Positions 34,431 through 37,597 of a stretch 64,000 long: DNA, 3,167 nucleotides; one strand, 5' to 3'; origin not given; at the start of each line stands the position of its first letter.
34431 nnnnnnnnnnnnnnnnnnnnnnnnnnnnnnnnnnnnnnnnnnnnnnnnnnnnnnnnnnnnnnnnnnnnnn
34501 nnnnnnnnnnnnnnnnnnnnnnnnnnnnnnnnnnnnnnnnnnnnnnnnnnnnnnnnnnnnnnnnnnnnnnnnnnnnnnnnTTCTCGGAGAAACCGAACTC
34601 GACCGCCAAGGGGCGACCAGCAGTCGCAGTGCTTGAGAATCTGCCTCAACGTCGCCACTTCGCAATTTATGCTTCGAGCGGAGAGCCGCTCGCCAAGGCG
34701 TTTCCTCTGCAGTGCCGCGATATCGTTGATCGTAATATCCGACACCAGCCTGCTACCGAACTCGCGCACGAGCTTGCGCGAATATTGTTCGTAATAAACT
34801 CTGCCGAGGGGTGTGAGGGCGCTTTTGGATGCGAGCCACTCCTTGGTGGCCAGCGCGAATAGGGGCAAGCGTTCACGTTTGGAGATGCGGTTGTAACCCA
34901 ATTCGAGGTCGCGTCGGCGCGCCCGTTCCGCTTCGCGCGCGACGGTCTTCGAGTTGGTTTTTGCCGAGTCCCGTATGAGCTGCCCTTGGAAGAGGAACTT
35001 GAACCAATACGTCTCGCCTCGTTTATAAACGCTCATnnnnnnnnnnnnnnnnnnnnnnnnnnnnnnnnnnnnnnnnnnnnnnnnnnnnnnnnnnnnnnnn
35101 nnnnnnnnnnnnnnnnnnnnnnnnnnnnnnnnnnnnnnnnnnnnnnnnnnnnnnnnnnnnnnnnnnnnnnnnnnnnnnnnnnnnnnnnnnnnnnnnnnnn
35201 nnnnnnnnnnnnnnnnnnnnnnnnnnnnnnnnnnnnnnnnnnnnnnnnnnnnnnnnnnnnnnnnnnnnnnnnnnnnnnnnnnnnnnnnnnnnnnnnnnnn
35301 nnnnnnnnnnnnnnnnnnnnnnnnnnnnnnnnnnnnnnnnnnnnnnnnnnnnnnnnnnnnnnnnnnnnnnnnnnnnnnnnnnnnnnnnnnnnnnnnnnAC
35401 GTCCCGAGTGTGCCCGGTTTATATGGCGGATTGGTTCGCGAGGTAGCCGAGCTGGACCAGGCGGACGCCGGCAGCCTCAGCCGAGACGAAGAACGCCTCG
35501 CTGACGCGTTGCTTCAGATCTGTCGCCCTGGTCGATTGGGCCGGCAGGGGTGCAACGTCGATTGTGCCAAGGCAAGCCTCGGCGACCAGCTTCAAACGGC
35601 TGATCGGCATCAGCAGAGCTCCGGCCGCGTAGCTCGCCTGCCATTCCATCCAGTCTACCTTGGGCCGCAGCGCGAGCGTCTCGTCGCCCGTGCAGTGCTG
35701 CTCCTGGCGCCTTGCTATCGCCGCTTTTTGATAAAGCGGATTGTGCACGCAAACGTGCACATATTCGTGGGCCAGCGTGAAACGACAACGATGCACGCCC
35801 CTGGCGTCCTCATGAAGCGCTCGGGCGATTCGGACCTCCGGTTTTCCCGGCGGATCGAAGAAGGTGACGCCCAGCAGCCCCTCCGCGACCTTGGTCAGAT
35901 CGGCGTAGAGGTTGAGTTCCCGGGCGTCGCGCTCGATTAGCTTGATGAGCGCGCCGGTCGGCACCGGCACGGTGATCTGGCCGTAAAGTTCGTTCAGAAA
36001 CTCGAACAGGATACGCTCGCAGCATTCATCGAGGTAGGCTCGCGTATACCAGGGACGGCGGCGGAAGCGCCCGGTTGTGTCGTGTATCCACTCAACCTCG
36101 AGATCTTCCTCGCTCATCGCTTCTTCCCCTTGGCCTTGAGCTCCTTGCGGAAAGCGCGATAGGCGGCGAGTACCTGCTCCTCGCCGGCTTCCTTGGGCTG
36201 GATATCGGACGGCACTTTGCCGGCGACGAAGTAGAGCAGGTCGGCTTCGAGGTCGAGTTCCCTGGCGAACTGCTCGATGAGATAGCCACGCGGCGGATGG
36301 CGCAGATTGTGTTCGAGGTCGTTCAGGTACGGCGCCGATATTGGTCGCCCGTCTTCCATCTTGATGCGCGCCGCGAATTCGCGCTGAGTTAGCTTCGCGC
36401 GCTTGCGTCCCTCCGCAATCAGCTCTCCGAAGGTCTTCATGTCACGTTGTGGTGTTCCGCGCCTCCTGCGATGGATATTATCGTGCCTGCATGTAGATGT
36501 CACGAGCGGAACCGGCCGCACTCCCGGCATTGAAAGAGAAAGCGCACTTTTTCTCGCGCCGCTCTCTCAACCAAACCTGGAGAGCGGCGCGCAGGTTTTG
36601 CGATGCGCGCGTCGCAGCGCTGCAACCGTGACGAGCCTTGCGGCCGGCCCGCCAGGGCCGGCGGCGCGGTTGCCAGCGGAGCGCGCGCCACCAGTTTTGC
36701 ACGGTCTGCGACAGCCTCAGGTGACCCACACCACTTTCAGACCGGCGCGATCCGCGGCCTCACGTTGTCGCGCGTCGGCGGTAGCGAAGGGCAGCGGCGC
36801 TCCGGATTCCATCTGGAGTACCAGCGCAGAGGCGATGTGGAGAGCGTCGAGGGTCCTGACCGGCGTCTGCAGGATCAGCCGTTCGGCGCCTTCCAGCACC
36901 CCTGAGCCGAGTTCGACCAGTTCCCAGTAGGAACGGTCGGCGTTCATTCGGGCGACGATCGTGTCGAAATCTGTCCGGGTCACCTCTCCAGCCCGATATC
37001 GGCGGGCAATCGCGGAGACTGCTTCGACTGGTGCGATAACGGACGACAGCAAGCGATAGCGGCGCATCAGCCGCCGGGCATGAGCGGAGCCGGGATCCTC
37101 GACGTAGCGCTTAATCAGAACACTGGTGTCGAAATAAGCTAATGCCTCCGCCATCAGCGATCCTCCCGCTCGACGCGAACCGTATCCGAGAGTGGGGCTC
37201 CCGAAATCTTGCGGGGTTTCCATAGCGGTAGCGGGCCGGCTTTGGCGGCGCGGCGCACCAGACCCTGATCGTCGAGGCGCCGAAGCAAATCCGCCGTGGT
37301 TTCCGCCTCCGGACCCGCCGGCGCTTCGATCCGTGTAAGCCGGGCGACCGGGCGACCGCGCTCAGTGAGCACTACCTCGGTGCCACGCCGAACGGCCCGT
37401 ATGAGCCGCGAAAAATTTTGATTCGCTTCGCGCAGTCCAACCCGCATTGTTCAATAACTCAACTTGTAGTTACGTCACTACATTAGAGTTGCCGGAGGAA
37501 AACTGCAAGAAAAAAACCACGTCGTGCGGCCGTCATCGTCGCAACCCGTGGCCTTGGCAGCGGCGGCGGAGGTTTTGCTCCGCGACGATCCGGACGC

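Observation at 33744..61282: tRNA-Pro(GGG) genomic island with att direct repeats and arm-type motifs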

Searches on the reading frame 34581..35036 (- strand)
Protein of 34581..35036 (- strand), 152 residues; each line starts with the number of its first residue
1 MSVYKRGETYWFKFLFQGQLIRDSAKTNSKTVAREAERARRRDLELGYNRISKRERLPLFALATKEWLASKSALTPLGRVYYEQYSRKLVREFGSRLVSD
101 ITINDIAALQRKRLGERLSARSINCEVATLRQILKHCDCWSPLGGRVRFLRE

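Call 28: search_protein_families(library=pfam, proteins=[window:34581-35036:-], max_evalue=10)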
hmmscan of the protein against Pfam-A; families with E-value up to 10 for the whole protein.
seq(152 aa): 4 families
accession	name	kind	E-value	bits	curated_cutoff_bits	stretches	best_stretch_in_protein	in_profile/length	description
PF24624.1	Int_N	-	0.013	16.6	27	1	87-135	31-79/100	Phage integrase, N-terminal domain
PF12834.13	Phage_int_SAM_2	-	0.032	15.2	22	1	96-136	44-84/91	Phage integrase, N-terminal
PF08930.15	DUF1912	-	0.078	13.6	25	1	85-114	3-32/84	Domain of unknown function (DUF1912)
PF13304.12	AAA_21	-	0.18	12.3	27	1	14-116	109-211/304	AAA domain, putative AbiEii toxin, Type IV TA system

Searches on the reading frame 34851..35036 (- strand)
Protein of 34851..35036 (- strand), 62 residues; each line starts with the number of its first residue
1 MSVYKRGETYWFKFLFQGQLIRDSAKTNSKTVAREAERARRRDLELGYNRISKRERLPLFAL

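Call 63: predict_structure(alignment_id=A2)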
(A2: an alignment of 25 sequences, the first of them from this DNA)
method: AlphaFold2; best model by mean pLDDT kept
length: 62 residues; sequences in the alignment: 25
mean_pLDDT: 80.5   pTM: 0.53
mean pLDDT of the five models: 80.5, 77.6, 76.7, 73.5, 73.2
residues with pLDDT >= 90: 4; 70-90: 44; 50-70: 14; < 50: 0
segments of 3 or more residues with pLDDT < 50: none
pLDDT, mean of each block of 10 residues (from residue 1): 82 87 88 87 77 65 63
secondary structure, 60 per line:
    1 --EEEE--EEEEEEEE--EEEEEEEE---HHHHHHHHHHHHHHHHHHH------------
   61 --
elements in order: E3-6 E9-16 E19-26 H30-48

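Call 68: fold_search(model_id=the predicted structure, library=pdb)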
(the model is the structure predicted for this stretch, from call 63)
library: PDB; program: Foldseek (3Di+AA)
matches with E <= 10: 339; with E <= 0.001: 0
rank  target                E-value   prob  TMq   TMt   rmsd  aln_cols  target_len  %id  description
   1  5ngm_Av               1.1e+00  0.21  0.39  0.19  11.4        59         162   15  2.9S structure of the 70S ribosome composing the S. aureus 100S complex (released 2017-10-04)
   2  9kby_A                1.3e+00  0.54  0.58  0.07   2.7        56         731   16  Cryo-EM structure of DCL4-Hairpin RNA complex (released 2026-02-18)
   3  1wd1_A                1.3e+00  0.38  0.41  0.40   5.7        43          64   21  Crystal structures of the hyperthermophilic chromosomal protein Sac7d in complex with DNA decamers (released 2004-08-03)
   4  8c90_P                1.3e+00  0.23  0.33  0.19   3.7        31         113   16  Cryo-EM captures early ribosome assembly in action (released 2023-04-05)
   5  7ls1_N2               1.4e+00  0.14  0.36  0.14  14.2        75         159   13  80S ribosome from mouse bound to eEF2 (Class II) (released 2021-11-03)
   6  2l3c_MODEL_1_A        1.5e+00  0.12  0.27  0.24   5.7        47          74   23  Solution structure of ADAR2 dsRBM1 bound to LSL RNA (released 2010-10-27)
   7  7olc_LT               1.5e+00  0.11  0.35  0.15  15.1        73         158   10  Thermophilic eukaryotic 80S ribosome at idle POST state (released 2022-01-26)
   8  6gzz_V4               1.6e+00  0.12  0.37  0.23   8.5        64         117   19  T. thermophilus hibernating 100S ribosome (amc) (released 2018-10-24)
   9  7bl2_P                1.7e+00  0.21  0.33  0.19   3.7        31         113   16  pre-50S-ObgE particle state 1 (released 2021-05-12)
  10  9qdo_B                1.8e+00  0.18  0.39  0.25  15.3        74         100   14  Crystal structure of the aromatic oligoamide foldamer binder Nanofitin C10 fused to a coiled-coil domain (released 2026-03-18)
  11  2l3j_MODEL_1_A        1.8e+00  0.09  0.30  0.12   9.5        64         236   20  The solution structure of the ADAR2 dsRBM-RNA complex reveals a sequence-specific read out of the minor groove (released 2010-10-27)
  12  6qh6_N                2.0e+00  0.23  0.41  0.23   3.7        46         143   15  AP2 clathrin adaptor core with two cargo peptides in open+ conformation (released 2019-09-04)
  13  7rwa_M                2.0e+00  0.21  0.41  0.10   3.8        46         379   15  AP2 bound to heparin and Tgn38 tyrosine cargo peptide (released 2022-03-30)
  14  8yka_1                2.1e+00  0.08  0.26  0.04  13.3        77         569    6  Cryo-EM structure of P97-VCPIP1 complex (released 2024-10-02)
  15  9i1w_LT               2.1e+00  0.07  0.29  0.12  13.8        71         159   11  High resolution structure of the thermophilic 60S ribosomal subunit of Chaetomium thermophilum (released 2025-12-17)
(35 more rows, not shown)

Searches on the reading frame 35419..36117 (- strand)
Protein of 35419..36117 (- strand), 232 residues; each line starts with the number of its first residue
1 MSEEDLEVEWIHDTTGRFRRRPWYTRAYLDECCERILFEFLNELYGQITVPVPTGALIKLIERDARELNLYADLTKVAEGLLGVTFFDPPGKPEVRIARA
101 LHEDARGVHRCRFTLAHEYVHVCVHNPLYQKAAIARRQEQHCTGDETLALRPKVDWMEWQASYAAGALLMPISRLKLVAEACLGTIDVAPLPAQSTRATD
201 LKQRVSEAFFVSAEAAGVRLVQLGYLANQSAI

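Call 8: search_protein_families(library=pfam, proteins=[window:35419-36117:-], max_evalue=0.01)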
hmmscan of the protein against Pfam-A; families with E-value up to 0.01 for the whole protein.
window:35419-36117:- (232 aa): 1 family
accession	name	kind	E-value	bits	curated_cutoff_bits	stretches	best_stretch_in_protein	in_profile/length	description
PF06114.19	Peptidase_M78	-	1.7e-06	28.3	22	1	110-220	41-122/123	IrrE N-terminal-like domain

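Call 98: search_protein_families(library=padloc, proteins=[window:35419-36117:-], max_evalue=0.001)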
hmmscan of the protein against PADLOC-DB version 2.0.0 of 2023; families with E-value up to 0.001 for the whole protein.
window:35419-36117:- (232 aa): 2 families
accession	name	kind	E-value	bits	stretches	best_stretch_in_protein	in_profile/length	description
PDLC04141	capP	-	3.2e-09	34.6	1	79-223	41-153/242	capP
PDLC03954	RmrA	-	0.00035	17.6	0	108-173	205-255/380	-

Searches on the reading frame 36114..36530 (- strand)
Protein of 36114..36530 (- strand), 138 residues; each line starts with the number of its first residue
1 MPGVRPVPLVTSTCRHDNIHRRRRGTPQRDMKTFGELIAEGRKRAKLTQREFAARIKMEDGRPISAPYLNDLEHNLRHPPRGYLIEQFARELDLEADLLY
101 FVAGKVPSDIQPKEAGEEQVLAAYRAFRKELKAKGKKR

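Call 8: search_protein_families(library=pfam, proteins=[window:36114-36530:-], max_evalue=0.01)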
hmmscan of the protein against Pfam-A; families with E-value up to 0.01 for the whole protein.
window:36114-36530:- (138 aa): 2 families
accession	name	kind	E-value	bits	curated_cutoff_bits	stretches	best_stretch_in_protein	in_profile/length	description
PF01381.28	HTH_3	-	0.00018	21.9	23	1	38-97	1-53/55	Helix-turn-helix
PF13560.12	HTH_31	-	0.00078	20.1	27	1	34-97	2-59/64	Helix-turn-helix domain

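Call 98: search_protein_families(library=padloc, proteins=[window:36114-36530:-], max_evalue=0.001)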
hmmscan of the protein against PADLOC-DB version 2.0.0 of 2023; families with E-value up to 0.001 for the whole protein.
window:36114-36530:- (138 aa): 1 family
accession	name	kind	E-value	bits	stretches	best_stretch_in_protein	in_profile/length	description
PDLC02926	HTH_VI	-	3e-06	25.4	1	34-108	2-69/92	-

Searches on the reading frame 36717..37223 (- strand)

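Call 8: search_protein_families(library=pfam, proteins=[window:36717-37223:-], max_evalue=0.01)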
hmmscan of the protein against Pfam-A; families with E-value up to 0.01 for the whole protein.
window:36717-37223:- (168 aa): 1 family
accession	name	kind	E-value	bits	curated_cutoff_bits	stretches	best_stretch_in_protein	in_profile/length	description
PF01850.27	PIN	-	8.3e-11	43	23.6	1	30-157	2-118/120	PIN domain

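Call 98: search_protein_families(library=padloc, proteins=[window:36717-37223:-], max_evalue=0.001)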
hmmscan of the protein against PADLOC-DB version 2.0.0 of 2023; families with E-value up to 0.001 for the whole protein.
window:36717-37223:- (168 aa): 0 families

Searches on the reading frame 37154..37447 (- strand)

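Call 8: search_protein_families(library=pfam, proteins=[window:37154-37447:-], max_evalue=0.01)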
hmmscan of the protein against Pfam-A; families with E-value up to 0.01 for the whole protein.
window:37154-37447:- (97 aa): 1 family
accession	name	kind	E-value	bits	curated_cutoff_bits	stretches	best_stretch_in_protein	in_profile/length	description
PF02604.26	PhdYeFM_antitox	-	1.1e-08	35.1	29.8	1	3-52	4-52/74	Antitoxin Phd_YefM, type II toxin-antitoxin system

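Call 98: search_protein_families(library=padloc, proteins=[window:37154-37447:-], max_evalue=0.001)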
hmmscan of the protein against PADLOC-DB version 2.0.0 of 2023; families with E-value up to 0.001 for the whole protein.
window:37154-37447:- (97 aa): 0 families
